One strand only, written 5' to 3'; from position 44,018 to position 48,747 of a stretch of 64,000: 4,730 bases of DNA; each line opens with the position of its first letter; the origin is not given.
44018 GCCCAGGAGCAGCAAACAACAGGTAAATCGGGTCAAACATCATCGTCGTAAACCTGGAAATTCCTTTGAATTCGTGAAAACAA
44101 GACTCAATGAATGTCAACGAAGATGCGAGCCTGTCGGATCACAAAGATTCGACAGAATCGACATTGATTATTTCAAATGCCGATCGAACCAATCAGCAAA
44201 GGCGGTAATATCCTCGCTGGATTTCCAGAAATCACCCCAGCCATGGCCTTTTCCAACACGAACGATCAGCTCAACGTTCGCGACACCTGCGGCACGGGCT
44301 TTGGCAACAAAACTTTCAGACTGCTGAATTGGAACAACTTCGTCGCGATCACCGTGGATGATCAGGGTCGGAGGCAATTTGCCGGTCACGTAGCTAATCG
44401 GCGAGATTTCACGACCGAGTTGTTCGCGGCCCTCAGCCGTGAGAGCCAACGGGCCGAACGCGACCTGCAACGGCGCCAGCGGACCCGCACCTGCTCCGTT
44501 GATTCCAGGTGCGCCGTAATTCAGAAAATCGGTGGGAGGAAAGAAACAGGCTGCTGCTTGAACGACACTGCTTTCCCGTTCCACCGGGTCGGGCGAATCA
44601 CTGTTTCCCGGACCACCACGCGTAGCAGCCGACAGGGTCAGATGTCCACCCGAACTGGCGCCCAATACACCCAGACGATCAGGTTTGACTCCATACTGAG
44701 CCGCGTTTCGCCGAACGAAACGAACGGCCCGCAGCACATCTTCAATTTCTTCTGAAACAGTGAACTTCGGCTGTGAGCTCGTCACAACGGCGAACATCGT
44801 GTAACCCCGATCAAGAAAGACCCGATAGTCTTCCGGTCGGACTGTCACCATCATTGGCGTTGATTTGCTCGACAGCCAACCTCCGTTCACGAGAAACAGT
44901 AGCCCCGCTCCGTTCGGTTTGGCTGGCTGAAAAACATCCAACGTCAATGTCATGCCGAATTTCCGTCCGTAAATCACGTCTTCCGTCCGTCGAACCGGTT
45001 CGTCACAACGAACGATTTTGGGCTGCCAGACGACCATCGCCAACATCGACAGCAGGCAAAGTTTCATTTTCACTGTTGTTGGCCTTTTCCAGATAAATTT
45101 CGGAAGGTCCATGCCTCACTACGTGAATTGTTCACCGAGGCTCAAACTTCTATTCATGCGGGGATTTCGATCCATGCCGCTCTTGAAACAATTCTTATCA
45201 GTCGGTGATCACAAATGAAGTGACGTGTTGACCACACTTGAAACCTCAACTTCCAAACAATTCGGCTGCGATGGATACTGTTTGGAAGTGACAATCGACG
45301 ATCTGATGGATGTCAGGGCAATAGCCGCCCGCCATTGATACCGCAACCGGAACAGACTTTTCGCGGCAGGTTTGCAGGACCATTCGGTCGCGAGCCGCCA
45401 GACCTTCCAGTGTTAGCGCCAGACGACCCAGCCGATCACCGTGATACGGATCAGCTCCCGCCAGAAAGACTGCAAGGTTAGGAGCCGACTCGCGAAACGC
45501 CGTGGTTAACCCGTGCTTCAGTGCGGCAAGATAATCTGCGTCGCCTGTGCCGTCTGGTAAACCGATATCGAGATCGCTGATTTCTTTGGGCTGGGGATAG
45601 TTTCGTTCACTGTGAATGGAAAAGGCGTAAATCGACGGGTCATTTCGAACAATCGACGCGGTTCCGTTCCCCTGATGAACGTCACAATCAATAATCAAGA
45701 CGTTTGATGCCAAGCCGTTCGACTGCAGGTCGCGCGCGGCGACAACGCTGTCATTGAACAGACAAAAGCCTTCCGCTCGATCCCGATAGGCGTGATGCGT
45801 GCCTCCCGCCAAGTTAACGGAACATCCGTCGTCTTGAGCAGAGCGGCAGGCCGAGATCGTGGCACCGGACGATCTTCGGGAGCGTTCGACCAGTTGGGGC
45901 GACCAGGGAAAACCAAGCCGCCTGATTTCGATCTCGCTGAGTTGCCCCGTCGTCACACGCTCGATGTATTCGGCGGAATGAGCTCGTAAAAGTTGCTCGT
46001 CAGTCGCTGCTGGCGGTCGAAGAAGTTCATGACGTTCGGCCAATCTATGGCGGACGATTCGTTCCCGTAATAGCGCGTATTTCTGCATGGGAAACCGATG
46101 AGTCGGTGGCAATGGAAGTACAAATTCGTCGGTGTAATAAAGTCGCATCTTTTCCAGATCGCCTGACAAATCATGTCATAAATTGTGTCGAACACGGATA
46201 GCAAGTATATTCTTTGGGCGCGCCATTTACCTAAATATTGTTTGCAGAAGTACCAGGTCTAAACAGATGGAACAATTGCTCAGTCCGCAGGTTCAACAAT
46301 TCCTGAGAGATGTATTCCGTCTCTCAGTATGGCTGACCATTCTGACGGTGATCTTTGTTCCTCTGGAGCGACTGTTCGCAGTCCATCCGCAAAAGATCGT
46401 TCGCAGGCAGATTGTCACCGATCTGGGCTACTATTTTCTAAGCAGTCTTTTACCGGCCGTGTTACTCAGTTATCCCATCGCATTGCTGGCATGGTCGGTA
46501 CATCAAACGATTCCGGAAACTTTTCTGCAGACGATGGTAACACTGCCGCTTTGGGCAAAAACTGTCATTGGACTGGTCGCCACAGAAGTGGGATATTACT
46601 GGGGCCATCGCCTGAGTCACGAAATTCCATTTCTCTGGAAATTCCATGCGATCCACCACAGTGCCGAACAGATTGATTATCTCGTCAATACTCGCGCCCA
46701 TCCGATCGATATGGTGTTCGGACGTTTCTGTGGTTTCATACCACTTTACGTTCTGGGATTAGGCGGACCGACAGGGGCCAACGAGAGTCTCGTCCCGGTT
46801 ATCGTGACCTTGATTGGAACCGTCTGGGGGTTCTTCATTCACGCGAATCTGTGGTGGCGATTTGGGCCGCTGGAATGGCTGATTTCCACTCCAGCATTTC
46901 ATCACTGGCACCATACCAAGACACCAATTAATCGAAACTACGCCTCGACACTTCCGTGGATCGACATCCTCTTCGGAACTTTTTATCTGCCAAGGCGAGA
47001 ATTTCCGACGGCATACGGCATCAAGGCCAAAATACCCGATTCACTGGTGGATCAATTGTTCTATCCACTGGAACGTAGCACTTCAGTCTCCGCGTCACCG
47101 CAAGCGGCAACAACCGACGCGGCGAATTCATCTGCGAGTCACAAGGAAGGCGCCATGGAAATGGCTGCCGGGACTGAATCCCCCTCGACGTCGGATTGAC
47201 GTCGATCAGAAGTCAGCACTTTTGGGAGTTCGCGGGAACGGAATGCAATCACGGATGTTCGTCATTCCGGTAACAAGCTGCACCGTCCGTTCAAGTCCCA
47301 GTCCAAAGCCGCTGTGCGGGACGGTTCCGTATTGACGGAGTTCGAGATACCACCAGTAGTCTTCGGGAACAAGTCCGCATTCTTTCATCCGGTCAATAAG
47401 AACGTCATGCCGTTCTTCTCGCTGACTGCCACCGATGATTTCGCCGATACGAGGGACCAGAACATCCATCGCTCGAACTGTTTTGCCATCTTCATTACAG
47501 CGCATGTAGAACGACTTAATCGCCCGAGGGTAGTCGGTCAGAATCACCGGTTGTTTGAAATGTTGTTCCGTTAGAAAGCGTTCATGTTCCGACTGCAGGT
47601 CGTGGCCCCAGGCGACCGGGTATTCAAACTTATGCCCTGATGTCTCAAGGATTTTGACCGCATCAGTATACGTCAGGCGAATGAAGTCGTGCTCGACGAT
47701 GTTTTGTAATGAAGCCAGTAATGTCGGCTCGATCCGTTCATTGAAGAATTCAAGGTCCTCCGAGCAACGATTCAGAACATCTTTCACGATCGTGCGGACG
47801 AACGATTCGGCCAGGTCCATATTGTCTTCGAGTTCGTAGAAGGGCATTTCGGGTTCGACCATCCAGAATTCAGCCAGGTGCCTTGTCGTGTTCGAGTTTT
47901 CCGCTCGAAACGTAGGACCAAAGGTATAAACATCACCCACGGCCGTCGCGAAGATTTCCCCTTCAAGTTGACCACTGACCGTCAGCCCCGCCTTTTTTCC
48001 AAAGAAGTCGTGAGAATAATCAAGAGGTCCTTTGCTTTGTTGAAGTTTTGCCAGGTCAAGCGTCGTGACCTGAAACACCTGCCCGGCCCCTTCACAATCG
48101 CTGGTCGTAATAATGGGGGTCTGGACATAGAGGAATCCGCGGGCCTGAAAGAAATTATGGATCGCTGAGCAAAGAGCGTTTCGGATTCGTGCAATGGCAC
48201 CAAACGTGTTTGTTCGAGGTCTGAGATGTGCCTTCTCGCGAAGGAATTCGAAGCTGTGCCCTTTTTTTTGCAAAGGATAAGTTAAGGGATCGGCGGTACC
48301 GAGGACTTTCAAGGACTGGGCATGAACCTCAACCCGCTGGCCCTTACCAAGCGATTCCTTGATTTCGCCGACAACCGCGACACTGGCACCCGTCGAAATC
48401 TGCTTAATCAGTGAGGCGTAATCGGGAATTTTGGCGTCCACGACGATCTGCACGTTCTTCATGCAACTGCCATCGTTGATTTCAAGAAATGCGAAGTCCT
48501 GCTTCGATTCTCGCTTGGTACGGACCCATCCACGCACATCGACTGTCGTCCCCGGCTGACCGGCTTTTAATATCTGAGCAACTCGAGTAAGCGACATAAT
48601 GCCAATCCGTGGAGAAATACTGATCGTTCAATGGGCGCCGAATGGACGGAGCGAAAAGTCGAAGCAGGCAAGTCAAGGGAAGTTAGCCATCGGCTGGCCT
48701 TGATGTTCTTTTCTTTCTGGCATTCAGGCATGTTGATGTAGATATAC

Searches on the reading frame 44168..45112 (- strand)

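Call 12: search_protein_families(library=pfam, proteins=[window:44168-45112:-], max_evalue=0.001)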
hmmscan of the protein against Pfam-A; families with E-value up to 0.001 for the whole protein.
window:44168-45112:- (314 aa): 4 families
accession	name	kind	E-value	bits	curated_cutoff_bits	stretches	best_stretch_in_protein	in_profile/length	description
PF20434.5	BD-FAE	-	6.6e-32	111.2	26.8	1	58-271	1-214/215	BD-FAE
PF00326.27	Peptidase_S9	-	6.4e-19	68.7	22.6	1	231-314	127-211/213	Prolyl oligopeptidase family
PF07859.19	Abhydrolase_3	-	4.3e-12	46.7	25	1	115-292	41-208/210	alpha/beta hydrolase fold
PF12146.15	Hydrolase_4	-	0.00023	21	27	0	248-275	193-220/239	Serine aminopeptidase, S33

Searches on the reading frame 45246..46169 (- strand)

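Call 12: search_protein_families(library=pfam, proteins=[window:45246-46169:-], max_evalue=0.001)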
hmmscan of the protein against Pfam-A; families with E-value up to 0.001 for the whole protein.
window:45246-46169:- (307 aa): 1 family
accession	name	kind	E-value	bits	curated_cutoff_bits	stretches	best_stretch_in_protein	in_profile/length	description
PF00850.24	Hist_deacetyl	-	1.3e-58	199.2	27.9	1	24-289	1-289/298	Histone deacetylase domain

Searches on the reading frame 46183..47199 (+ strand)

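Call 12: search_protein_families(library=pfam, proteins=[window:46183-47199:+], max_evalue=0.001)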
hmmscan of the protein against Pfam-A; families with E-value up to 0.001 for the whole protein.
window:46183-47199:+ (338 aa): 1 family
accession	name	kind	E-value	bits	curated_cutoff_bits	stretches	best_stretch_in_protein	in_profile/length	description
PF04116.19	FA_hydroxylase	-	7.4e-29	101.3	31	1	128-266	2-132/132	Fatty acid hydroxylase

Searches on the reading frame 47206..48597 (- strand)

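Call 12: search_protein_families(library=pfam, proteins=[window:47206-48597:-], max_evalue=0.001)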
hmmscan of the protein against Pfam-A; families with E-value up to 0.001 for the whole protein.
window:47206-48597:- (463 aa): 2 families
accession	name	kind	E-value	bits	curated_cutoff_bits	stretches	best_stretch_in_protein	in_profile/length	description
PF00152.25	tRNA-synt_2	-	1.3e-65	221.9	25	1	119-457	5-307/308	tRNA synthetases class II (D, K and N)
PF01336.31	tRNA_anti-codon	-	3.3e-13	49.8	27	1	19-99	1-75/75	OB-fold nucleic acid binding domain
